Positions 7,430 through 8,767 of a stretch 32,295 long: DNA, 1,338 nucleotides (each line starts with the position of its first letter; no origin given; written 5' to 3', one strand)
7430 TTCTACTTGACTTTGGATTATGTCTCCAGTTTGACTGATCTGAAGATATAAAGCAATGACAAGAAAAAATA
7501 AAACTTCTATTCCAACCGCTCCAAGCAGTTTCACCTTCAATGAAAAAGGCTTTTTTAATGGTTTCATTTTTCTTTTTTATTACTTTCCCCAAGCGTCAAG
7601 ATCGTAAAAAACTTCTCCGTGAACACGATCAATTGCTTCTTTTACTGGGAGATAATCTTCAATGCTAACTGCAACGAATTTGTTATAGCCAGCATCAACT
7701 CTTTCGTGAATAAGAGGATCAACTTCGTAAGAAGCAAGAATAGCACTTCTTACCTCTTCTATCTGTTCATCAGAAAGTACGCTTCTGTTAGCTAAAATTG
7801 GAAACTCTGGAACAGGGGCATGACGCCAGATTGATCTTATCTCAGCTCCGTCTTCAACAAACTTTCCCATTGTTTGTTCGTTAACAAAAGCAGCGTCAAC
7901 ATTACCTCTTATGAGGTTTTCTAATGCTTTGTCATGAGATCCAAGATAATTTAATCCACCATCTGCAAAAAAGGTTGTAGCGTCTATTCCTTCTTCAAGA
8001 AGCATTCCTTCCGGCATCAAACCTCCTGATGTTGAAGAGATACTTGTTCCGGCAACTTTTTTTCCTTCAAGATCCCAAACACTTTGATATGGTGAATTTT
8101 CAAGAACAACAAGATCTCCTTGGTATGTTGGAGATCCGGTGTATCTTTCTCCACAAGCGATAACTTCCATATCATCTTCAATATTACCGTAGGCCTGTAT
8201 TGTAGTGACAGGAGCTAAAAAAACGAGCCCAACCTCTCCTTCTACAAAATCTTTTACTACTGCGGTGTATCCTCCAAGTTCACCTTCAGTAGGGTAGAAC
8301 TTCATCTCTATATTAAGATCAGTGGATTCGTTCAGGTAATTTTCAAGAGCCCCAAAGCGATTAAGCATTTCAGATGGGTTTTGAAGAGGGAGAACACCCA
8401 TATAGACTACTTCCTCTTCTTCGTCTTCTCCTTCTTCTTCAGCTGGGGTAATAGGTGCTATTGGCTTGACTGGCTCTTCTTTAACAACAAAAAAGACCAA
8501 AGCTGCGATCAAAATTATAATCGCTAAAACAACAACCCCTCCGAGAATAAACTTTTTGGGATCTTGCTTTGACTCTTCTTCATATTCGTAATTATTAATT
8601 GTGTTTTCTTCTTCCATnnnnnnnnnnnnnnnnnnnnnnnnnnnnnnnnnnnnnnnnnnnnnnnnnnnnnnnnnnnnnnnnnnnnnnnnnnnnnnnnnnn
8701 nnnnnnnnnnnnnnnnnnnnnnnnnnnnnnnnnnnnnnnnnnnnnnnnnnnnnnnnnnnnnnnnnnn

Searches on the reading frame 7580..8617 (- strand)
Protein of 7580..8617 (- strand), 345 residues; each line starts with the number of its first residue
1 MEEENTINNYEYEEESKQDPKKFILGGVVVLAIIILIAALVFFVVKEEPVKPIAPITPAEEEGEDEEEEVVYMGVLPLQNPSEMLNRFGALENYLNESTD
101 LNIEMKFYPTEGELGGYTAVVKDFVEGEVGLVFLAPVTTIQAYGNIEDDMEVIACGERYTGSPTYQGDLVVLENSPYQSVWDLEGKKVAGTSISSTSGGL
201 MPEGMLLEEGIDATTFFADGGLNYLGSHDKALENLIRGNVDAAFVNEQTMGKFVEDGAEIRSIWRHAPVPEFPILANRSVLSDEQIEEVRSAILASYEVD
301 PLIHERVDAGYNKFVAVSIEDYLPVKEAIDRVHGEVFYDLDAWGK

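Call 50: search_protein_families(library=pfam, proteins=[window:7580-8617:-], max_evalue=0.01)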
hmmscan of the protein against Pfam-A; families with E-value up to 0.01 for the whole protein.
window:7580-8617:- (345 aa): 1 family
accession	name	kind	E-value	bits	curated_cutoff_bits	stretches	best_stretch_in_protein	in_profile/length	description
PF12974.12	Phosphonate-bd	-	1.1e-44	153.1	27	1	73-322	1-242/242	ABC transporter, phosphonate, periplasmic substrate-binding protein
